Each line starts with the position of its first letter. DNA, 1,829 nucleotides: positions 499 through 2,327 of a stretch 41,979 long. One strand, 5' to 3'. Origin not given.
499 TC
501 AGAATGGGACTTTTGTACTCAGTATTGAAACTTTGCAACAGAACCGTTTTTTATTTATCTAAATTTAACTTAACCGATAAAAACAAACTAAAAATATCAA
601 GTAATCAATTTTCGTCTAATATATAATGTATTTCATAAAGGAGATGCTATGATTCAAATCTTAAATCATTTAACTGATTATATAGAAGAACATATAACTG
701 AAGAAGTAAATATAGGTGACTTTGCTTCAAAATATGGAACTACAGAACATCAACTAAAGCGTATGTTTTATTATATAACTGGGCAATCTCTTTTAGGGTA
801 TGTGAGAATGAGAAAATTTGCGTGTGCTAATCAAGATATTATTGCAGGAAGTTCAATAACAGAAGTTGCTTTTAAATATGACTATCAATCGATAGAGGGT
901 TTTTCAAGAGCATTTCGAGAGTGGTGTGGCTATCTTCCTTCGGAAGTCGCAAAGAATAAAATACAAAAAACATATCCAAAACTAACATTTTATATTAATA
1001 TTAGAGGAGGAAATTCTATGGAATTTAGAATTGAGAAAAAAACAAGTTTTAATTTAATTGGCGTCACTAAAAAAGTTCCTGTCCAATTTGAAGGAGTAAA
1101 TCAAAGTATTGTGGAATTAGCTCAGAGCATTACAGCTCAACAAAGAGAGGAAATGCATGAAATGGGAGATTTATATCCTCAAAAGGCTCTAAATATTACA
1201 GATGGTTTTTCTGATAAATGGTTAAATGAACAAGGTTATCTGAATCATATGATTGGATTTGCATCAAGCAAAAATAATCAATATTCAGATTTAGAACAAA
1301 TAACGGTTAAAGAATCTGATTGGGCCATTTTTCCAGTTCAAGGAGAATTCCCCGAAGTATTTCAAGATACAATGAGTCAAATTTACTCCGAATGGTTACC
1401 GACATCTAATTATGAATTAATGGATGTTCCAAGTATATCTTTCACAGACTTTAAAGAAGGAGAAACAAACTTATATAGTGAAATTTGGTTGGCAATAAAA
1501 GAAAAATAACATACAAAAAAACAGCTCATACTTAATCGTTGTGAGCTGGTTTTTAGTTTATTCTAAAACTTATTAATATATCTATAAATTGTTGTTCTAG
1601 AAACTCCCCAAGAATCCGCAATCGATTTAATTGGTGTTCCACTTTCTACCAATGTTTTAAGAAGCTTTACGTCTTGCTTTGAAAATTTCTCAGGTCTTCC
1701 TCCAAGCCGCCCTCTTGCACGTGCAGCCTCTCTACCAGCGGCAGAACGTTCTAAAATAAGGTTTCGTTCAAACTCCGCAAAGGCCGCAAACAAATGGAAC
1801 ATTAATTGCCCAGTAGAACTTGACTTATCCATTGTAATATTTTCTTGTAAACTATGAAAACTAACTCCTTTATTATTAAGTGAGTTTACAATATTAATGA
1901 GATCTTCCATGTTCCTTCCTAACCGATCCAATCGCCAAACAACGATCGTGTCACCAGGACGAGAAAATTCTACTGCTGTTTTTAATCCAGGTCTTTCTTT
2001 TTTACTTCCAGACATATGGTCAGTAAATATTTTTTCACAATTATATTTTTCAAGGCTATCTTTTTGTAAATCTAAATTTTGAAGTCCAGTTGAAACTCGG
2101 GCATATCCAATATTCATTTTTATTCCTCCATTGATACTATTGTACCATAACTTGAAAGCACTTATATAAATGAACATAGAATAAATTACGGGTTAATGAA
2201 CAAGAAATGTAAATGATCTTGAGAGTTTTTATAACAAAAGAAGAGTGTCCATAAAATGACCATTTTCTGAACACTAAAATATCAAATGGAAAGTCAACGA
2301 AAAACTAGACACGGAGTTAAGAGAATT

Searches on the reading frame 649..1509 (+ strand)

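Call 60: search_protein_families(library=ncbifam, proteins=[window:649-1509:+], max_evalue=1e-10)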
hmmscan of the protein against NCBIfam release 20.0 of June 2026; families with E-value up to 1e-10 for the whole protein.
window:649-1509:+ (286 aa): 4 families
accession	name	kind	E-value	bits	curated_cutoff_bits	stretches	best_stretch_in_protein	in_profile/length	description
NF012228.1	RobA_TF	equivalog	5.2e-18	65.5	380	1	3-259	3-255/286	MDR efflux pump AcrAB transcriptional activator RobA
NF007584.0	PRK10219.1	equivalog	1.2e-15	57.8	174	1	3-99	5-102/107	superoxide response transcriptional regulator SoxS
NF011701.0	PRK15121.1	equivalog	5.1e-13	49.2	426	1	3-254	5-252/289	MDR efflux pump AcrAB transcriptional activator RobA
NF012144.2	ramA_TF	equivalog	2.3e-12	47.3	180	1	3-94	5-97/108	RamA family antibiotic efflux transcriptional regulator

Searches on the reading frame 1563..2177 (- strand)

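Call 60: search_protein_families(library=ncbifam, proteins=[window:1563-2177:-], max_evalue=1e-10)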
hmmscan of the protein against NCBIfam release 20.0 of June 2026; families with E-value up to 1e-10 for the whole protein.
window:1563-2177:- (204 aa): 3 families
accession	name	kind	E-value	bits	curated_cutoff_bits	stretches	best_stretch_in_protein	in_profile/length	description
NF041201.1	recomb_XisF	equivalog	1.4e-23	83.6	375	1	23-158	2-142/465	fdxN element excision recombinase XisF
NF047343.1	SCCmet_CcrB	equivalog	2.8e-19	69.2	900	1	41-154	39-153/542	cassette chromosome recombinase CcrB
NF009949.0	PRK13413.1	equivalog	2.7e-17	63.1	272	1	21-203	1-195/203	master DNA invertase Mpi family serine-type recombinase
